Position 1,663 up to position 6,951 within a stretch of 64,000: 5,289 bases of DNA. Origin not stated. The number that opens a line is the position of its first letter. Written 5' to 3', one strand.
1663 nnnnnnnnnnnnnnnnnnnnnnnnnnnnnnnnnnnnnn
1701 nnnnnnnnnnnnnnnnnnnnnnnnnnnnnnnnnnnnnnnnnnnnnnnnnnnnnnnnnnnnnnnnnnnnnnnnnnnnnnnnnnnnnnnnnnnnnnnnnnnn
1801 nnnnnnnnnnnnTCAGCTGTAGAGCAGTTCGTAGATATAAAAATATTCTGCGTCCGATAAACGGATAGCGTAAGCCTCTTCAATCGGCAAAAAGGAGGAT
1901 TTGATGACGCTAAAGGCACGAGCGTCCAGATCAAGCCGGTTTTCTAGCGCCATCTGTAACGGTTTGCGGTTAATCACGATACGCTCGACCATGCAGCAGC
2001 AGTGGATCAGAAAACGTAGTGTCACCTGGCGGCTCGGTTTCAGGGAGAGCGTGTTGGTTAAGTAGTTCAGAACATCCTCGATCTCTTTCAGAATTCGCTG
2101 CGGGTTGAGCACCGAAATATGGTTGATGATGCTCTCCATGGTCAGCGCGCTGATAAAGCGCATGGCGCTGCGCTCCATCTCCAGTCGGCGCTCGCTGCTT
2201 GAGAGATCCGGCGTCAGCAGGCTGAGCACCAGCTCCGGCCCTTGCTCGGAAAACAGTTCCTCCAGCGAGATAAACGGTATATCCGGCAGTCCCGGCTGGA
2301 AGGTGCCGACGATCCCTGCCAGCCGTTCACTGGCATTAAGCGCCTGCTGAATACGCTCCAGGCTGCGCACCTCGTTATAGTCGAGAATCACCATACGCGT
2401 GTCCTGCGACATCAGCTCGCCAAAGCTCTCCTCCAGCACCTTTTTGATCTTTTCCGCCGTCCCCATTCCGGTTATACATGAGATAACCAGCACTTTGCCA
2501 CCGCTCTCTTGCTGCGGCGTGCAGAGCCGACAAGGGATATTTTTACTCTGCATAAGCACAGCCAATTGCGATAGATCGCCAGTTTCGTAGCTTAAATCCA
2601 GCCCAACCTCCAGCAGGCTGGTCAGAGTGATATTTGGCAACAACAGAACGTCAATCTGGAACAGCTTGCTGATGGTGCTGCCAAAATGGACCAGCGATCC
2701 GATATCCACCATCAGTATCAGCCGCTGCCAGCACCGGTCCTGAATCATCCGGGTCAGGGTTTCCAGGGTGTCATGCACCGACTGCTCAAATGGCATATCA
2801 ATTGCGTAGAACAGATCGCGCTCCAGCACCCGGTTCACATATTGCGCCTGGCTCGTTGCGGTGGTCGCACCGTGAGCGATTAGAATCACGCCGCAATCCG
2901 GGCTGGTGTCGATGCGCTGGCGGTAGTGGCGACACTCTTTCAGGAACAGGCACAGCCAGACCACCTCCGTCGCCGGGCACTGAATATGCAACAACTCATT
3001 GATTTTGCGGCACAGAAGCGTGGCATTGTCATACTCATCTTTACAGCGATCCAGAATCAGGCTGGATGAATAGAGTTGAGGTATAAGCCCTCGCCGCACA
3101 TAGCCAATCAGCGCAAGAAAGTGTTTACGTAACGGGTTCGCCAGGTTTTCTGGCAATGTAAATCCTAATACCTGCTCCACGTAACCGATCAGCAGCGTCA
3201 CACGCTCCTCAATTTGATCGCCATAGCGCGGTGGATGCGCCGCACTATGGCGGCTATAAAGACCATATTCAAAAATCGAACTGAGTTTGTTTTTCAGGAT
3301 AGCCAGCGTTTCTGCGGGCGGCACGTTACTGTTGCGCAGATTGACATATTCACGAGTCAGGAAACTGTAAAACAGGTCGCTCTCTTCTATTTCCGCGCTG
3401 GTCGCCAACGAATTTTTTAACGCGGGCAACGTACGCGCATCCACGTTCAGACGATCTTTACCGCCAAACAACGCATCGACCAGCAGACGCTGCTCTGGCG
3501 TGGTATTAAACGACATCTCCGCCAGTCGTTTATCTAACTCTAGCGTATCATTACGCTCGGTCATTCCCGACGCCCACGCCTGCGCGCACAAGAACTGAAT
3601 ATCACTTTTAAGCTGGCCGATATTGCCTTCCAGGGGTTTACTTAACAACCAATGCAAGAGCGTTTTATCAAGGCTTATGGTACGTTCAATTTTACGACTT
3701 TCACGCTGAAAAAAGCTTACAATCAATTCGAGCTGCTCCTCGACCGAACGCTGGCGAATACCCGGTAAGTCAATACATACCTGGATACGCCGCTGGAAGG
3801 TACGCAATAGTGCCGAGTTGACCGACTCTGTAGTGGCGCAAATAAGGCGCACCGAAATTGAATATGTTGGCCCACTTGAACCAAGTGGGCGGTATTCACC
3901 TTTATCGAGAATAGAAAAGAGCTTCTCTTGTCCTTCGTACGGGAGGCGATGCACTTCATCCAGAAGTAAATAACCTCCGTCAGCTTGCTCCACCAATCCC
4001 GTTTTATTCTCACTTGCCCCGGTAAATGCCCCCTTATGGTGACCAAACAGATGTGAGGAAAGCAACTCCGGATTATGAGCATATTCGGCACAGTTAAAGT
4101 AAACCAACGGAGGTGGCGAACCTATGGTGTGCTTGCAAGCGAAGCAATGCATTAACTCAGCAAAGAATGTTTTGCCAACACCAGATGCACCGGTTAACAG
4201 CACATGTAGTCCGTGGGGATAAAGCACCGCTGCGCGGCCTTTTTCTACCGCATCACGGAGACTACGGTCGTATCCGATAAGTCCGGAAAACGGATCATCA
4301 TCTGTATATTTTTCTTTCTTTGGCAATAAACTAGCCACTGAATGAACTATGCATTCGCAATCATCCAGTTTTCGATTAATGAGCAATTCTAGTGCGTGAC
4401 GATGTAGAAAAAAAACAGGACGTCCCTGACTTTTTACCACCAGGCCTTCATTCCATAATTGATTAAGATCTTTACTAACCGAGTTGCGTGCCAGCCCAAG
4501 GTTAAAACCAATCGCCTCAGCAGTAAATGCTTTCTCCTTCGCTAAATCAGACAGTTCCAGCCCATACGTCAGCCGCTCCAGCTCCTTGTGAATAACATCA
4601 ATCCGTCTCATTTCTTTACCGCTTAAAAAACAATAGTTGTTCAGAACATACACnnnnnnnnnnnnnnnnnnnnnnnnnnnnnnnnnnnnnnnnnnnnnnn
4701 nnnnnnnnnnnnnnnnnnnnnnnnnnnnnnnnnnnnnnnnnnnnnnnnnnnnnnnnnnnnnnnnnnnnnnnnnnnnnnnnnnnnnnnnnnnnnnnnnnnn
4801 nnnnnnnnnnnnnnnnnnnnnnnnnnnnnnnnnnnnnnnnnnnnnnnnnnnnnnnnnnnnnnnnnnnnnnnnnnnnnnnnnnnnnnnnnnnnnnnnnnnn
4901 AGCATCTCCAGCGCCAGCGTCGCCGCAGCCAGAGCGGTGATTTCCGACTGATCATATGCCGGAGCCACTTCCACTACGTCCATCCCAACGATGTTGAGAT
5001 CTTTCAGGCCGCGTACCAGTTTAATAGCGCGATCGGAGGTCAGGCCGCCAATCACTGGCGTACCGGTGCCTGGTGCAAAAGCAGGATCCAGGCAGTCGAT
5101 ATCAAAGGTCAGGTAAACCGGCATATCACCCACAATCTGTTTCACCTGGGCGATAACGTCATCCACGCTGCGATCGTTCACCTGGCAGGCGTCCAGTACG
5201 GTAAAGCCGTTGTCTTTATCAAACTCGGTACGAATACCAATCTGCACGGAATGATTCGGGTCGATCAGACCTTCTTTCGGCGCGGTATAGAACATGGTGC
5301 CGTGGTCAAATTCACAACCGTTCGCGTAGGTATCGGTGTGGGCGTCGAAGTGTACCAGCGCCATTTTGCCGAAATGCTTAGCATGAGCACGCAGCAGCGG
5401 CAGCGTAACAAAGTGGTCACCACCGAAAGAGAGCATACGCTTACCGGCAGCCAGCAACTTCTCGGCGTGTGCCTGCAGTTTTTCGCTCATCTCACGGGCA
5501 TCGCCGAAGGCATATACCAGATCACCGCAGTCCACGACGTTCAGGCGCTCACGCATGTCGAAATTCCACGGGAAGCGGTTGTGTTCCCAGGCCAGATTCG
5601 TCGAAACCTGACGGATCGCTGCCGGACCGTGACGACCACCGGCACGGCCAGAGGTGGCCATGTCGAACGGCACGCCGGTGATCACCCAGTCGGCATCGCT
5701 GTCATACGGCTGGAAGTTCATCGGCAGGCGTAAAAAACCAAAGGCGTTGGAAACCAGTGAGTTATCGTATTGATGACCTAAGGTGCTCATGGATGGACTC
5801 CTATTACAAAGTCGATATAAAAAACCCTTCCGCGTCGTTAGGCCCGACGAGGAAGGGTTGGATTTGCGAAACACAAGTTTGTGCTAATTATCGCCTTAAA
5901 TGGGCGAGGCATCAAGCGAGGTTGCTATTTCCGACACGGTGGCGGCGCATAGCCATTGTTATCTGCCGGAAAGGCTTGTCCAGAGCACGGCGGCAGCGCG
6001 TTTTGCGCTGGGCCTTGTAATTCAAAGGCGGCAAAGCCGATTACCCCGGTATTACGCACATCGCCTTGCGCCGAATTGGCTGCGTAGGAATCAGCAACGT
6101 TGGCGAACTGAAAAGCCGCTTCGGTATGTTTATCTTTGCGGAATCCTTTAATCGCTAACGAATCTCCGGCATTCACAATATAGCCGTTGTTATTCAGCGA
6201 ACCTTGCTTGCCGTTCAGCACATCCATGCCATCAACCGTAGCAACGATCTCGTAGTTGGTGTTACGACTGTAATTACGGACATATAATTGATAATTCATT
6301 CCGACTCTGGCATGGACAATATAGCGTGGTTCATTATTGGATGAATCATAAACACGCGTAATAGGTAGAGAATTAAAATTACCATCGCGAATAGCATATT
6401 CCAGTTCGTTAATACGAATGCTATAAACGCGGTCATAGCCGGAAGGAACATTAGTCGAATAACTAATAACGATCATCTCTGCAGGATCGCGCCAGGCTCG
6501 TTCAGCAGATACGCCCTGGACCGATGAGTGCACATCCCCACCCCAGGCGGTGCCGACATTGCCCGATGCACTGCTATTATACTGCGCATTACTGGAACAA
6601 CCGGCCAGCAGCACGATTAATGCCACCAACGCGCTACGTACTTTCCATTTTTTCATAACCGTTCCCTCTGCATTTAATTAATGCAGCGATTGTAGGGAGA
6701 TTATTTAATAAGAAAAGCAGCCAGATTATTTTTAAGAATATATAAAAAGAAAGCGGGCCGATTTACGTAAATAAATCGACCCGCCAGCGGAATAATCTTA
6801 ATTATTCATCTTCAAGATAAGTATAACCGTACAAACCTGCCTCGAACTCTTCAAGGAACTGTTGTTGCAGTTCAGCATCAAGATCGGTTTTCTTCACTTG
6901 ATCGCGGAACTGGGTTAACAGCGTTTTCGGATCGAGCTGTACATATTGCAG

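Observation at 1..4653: Sigma-54/LevR-type regulated mannose-family PTS operon adjacent to speB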

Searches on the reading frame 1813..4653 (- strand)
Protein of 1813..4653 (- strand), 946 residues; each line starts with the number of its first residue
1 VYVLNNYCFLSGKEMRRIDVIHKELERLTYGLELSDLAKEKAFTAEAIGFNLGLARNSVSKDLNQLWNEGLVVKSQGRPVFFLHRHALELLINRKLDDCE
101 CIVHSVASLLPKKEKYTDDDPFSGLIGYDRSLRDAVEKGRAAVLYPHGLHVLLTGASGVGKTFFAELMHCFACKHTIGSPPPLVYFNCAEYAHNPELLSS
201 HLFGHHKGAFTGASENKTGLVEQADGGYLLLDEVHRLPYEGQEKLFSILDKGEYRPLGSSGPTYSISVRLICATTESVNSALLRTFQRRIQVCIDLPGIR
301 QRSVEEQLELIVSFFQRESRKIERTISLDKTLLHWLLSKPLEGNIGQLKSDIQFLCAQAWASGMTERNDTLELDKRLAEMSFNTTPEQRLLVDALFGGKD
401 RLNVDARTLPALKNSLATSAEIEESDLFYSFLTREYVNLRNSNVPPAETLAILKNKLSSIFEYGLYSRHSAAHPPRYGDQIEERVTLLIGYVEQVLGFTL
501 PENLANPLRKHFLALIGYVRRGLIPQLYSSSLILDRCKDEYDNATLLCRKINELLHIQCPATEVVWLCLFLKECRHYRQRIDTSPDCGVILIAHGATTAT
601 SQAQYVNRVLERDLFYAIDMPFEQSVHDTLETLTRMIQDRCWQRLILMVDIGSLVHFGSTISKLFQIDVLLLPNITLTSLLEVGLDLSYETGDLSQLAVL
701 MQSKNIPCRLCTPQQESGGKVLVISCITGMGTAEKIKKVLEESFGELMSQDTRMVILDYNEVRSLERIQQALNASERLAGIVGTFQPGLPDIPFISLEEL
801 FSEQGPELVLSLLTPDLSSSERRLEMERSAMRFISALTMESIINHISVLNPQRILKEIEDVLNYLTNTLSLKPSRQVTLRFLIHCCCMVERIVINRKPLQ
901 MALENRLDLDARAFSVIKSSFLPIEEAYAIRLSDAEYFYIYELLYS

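Call 8: search_protein_families(library=ncbifam, proteins=[window:1813-4653:-])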
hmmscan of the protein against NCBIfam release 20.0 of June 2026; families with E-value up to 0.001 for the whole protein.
window:1813-4653:- (946 aa): 25 families
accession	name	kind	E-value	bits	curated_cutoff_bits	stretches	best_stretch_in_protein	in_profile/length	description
NF047795.1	TransRegDagR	equivalog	0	1521.4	1400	1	15-946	1-938/938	transcriptional regulator DagR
TIGR01817.1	nifA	equivalog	2.4e-33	115.7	528.85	1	124-394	197-463/534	nif-specific transcriptional activator NifA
NF038308.1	RNA_repair_RtcR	equivalog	8.8e-33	113.9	650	1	150-375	206-438/530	RNA repair transcriptional activator RtcR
NF003451.0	PRK05022.1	equivalog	1.1e-31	110.1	476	1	147-381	212-442/512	nitric oxide reductase transcriptional regulator NorR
NF041552.1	TF_PrdR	equivalog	7.5e-30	103.8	795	1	111-355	255-496/577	sigma-54 dependent transcriptional regulator PrdR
TIGR01818.1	ntrC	equivalog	3.1e-29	102.1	558.6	1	147-368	156-376/463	nitrogen regulation protein NR(I)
TIGR02974.1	phageshock_pspF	equivalog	5.1e-27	95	443.55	1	148-350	22-224/336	phage shock protein operon transcriptional activator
NF041946.1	LuxO_transreg_Vib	equivalog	1.1e-26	93.7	800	1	121-352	131-359/463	quorum-sensing sigma-54 dependent transcriptional regulator LuxO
TIGR02915.1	PEP_resp_reg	equivalog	1.2e-26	93.6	502.6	1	120-363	136-376/445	PEP-CTERM-box response regulator transcription factor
NF011695.0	PRK15115.1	equivalog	3.3e-26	92.1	763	1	147-353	157-362/445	two-component system response regulator GlrR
NF008469.0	PRK11361.1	equivalog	2e-25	89.4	714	1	150-352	168-369/461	acetoacetate metabolism transcriptional regulator AtoC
NF049963.1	RespRegFlgRCampy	domain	4.8e-25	88.3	750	1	149-366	158-374/429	fla regulon two-component system response regulator FlgR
NF008622.0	PRK11608.1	equivalog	1.8e-24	86.4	529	1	143-304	24-184/329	phage shock protein operon transcriptional activator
NF008085.0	PRK10820.1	equivalog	4.7e-24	84.9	576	1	115-359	196-437/520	transcriptional regulator TyrR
TIGR02329.1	propionate_PrpR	equivalog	1.2e-23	83.6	499.2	1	138-358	223-449/526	propionate catabolism operon regulatory protein PrpR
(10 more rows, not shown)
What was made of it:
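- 1813..4611 (-): dgaR (RefSeq name dagR), a LevR-type sigma-54 enhancer-binding protein of 932 aa. The maximal ORF reaches GTG 4653. NCBIfam equivalog NF047795, 1521 bits against a cut-off of 1400 (call 8).
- Checked: Regulator: the ORF is 1813..4653(-), 946 aa. The NCBIfam DagR model aligns from residue 15 (call 8).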

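Call 12: find_related_loci(query=window:1813-4611:-, collection=genome_contigs, flank=10000)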
Query window:1813-4611:- (932 aa) in genome_contigs; peptide patterns used: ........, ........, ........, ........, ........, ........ (x = any residue, [..] = any of these).
75 stretches matched a pattern; 59 encode a relative of the query (tblastn E <= 1e-3); 48 distinct loci.
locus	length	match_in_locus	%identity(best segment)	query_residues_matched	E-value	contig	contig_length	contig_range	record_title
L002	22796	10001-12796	89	1-932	0e+0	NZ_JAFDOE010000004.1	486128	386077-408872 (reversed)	Citrobacter sp. FP75 contig4, whole genome shotgun sequence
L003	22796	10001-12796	89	1-932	0e+0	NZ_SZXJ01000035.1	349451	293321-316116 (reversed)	Citrobacter sp. wls619 contig19, whole genome shotgun sequence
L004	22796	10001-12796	89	1-932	0e+0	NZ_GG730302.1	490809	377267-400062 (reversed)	Citrobacter youngae ATCC 29220 Scfld3, whole genome shotgun sequence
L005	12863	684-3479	88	1-932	0e+0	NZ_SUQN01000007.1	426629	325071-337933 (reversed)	Citrobacter gillenii strain UMG736 UMG736_7, whole genome shotgun sequence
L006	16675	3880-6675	88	1-932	0e+0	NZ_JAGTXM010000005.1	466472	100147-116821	Citrobacter amalonaticus strain ku-bf3 scaffold_4, whole genome shotgun sequence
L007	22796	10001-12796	88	1-932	0e+0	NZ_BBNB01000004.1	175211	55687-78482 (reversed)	Citrobacter sedlakii NBRC 105722, whole genome shotgun sequence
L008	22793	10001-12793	86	1-931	0e+0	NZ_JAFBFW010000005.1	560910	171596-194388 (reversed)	Pantoea coffeiphila strain 1480 Ga0454181_05, whole genome shotgun sequence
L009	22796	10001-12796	86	1-932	0e+0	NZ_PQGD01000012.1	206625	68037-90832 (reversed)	Superficieibacter electus strain BP-1 NODE_12_length_206625_cov_38.432, whole genome shotgun sequence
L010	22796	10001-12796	83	1-932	0e+0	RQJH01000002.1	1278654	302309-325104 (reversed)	Enterobacteriaceae bacterium 89 scaffold2_len1278654_cov50_single, whole genome shotgun sequence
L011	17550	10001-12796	83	1-931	0e+0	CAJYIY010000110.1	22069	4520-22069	MAG: uncultured Erwinia sp. isolate S2C118127_SP301 genome assembly, contig: S2Ck127_77032, whole genome shotgun sequenc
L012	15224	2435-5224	82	1-931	0e+0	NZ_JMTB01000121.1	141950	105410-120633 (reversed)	Trabulsiella guamensis ATCC 49490 GTGU.assembly.121, whole genome shotgun sequence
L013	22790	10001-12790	82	1-931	0e+0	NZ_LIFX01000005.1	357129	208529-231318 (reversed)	Trabulsiella odontotermitis strain TbOT1.10 contig5, whole genome shotgun sequence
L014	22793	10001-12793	88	1-931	0e+0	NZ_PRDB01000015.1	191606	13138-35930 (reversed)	Klebsiella michiganensis strain DSM 25444 contig_15, whole genome shotgun sequence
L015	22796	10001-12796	89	1-932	0e+0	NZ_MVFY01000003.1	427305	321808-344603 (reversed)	Citrobacter portucalensis strain A60 A60_S7_L001_NODE_3_length_427305_cov_22.1798, whole genome shotgun sequence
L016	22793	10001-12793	86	1-931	0e+0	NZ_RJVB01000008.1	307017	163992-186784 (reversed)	Erwinia sp. JUb26 Ga0304838_108, whole genome shotgun sequence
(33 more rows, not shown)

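Call 16: search_protein_families(library=pfam, proteins=[window:1813-4611:-])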
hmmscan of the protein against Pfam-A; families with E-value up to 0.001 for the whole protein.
window:1813-4611:- (932 aa): 7 families
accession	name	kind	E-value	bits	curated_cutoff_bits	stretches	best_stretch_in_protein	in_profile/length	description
PF00158.32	Sigma54_activat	-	9.2e-41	139.8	20.2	1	112-270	2-151/168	Sigma-54 interaction domain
PF00874.25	PRD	-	2.8e-14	53.6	23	1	846-930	2-87/90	PRD domain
PF14532.12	Sigma54_activ_2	-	8.3e-10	39.5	25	1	135-266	22-113/138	Sigma-54 interaction domain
PF07728.20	AAA_5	-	3.8e-07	30.6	22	1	136-251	1-106/139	AAA domain (dynein-related subfamily)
PF13401.12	AAA_22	-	5.7e-05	23.9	27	0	136-234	7-107/130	AAA domain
PF05729.18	NACHT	-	0.00031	21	26.7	0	137-229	3-99/167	NACHT domain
PF00004.35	AAA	-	0.00057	20.8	21.2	0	137-278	1-129/131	ATPase family associated with various cellular activities (AAA)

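Call 18: search_protein_families(library=pfam, proteins=[window:1813-4611:-], max_evalue=5)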
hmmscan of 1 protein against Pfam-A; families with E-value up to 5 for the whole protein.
window:1813-4611:- (932 aa): 16 families
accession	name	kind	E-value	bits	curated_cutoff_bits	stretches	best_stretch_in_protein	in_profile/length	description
PF00158.32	Sigma54_activat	-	9.2e-41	139.8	20.2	1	112-270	2-151/168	Sigma-54 interaction domain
PF00874.25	PRD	-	2.8e-14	53.6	23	2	846-930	2-87/90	PRD domain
PF14532.12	Sigma54_activ_2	-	8.3e-10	39.5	25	1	135-266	22-113/138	Sigma-54 interaction domain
PF07728.20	AAA_5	-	3.8e-07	30.6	22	1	136-251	1-106/139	AAA domain (dynein-related subfamily)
PF13401.12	AAA_22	-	5.7e-05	23.9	27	1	136-234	7-107/130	AAA domain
PF05729.18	NACHT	-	0.00031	21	26.7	1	137-229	3-99/167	NACHT domain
PF00004.35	AAA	-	0.00057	20.8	21.2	1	137-278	1-129/131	ATPase family associated with various cellular activities (AAA)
PF01978.25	TrmB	-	0.0034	17.6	25.6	1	22-68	16-62/68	Sugar-specific transcriptional regulator TrmB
PF13545.12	HTH_Crp_2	-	0.0035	17.7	27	1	29-75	23-68/70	Crp-like helix-turn-helix domain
PF13173.12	AAA_14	-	0.0039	17.6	27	1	137-236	5-86/129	AAA domain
PF01078.27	Mg_chelatase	-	0.0055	16.6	20.3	1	135-241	22-136/207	Magnesium chelatase, subunit ChlI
PF07724.20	AAA_2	-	0.015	15.8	27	1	137-261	6-123/166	AAA domain (Cdc48 subfamily)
PF13191.12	AAA_16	-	0.029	15.3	32.6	1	134-161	24-51/167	AAA ATPase domain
PF25601.1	AAA_lid_14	-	0.048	13.9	27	1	295-345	9-60/87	AAA+ ATPase lid domain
PF05496.18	RuvB_N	-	0.055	13.7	27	0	136-154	35-53/159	Holliday junction DNA helicase RuvB P-loop domain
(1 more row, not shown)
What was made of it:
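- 1813..4611 (-): Pfam Sigma54_activat and PRD (calls 16, 18).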

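Call 49: search_solved_structures(query=window:1813-4611:-, max_evalue=0.01)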
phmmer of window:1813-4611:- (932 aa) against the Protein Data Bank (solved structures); distinct sequences matched with E-value up to 0.01: 37.
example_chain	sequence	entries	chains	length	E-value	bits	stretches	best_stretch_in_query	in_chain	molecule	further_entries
1ny6_A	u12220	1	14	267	3.2e-25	91.7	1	136-339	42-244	transcriptional regulator (NtrC family)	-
4ly6_A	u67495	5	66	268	3.3e-25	91.7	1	136-339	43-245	Transcriptional regulator (NtrC family)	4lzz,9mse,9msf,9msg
1ny5_A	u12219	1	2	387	7.4e-25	90.5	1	136-339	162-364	transcriptional regulator (NtrC family)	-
4l4u_A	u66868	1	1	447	1.1e-24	90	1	136-339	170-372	Transcriptional regulator (NtrC family)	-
3m0e_A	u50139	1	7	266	2.2e-24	89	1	136-339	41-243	Transcriptional regulator (NtrC family)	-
1ojl_A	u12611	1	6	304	3.8e-24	88.2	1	127-344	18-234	TRANSCRIPTIONAL REGULATORY PROTEIN ZRAR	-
2c9c_A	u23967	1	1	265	7.5e-24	87.2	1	112-339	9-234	PSP OPERON TRANSCRIPTIONAL ACTIVATOR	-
5nss_F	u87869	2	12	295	1.1e-23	86.7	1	110-338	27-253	Psp operon transcriptional activator | Transcription activator PspF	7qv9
2vii_A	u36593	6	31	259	1.2e-23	86.5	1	112-338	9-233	PSP OPERON TRANSCRIPTIONAL ACTIVATOR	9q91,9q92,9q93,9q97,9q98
2bjw_A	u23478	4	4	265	1.3e-23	86.4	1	112-338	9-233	PSP OPERON TRANSCRIPTIONAL ACTIVATOR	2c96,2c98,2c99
9q90_1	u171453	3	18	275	1.4e-23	86.3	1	112-338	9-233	Psp operon transcriptional activator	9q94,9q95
2bjv_A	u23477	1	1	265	3.1e-23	85.2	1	112-338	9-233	PSP OPERON TRANSCRIPTIONAL ACTIVATOR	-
4qnm_A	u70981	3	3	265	3.4e-23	85.1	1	112-338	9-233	Psp operon transcriptional activator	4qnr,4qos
9qq6_C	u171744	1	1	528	1.2e-22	83.2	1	113-339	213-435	Nif-specific regulatory protein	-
5ep0_A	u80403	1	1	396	2.5e-22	82.2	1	99-291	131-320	Putative repressor protein luxO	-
3gx1_A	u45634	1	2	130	6.9e-05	24.5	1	574-661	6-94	Lin1832 protein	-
3gdw_A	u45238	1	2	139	0.00083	20.9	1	572-667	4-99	Sigma-54 interaction domain protein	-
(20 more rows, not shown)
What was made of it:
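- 1813..4611 (-): EIIA-Man-like domain hits to PDB 3gx1 and 3gdw (call 49).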

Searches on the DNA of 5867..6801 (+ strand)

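Call 38: search_dna_similar(query=window:5867-6801:+, collection=ecoli_genomes, mode=near, max_rows=12, rows=spread)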
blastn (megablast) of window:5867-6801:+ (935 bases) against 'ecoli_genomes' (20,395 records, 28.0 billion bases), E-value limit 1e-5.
Records with a match: 3557; places in all: 3573; records where one place covers at least 80% of the query: 3550.
Genomes with a match: 3557 of 5426; with a place that covers at least 80% of the query: 3550. Places per genome that has any: lowest 1, median 1, highest 2. On chromosomes: 3572 places; on plasmids: 1.
Best place of each record, by identity: >=99% 459; 95-99% 3093; 90-95% 4; 80-90% 1.
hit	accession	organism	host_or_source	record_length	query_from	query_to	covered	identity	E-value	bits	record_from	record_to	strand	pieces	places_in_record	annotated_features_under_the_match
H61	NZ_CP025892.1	Escherichia coli strain 503025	Homo sapiens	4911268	1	935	100%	99.9%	0e+0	1722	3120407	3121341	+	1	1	hypothetical protein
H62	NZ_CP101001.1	Escherichia coli strain ET120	Hoplobatrachus rugulosus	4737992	1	935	100%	99.0%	0e+0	1677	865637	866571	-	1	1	hypothetical protein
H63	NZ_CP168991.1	Escherichia coli strain UTAK-8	Veal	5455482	1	935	100%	98.7%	0e+0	1661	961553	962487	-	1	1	membrane protein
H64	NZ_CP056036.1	Escherichia coli strain EC31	meat duck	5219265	1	935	100%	98.3%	0e+0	1639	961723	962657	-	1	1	hypothetical protein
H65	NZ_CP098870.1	Escherichia coli strain CUVET20-416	Canis lupus familiaris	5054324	2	935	100%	98.3%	0e+0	1637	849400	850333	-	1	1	hypothetical protein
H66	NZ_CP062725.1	Escherichia coli O157:H7 strain Z1813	Homo sapiens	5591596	1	935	100%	98.1%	0e+0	1628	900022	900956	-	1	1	lipoprotein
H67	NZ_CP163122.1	Escherichia coli strain W21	Homo sapiens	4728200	1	935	100%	98.0%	0e+0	1622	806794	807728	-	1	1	hypothetical protein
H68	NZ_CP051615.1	Escherichia coli O25b:H4-ST131 strain 2017_APHA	Pig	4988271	1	935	100%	97.4%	0e+0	1594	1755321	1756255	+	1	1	hypothetical protein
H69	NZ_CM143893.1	Escherichia coli strain E14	Homo sapiens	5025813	1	935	100%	97.4%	0e+0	1594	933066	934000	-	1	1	hypothetical protein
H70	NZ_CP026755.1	Escherichia coli strain AR_0077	missing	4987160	1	935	100%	97.3%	0e+0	1589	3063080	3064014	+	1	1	hypothetical protein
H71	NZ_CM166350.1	Escherichia coli strain CH4793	Homo sapiens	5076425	1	935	100%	97.1%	0e+0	1578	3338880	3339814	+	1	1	hypothetical protein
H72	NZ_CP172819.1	Escherichia coli strain BS-04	Gallus gallus domesticus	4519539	1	935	21%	87.6%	2e-24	210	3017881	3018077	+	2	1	none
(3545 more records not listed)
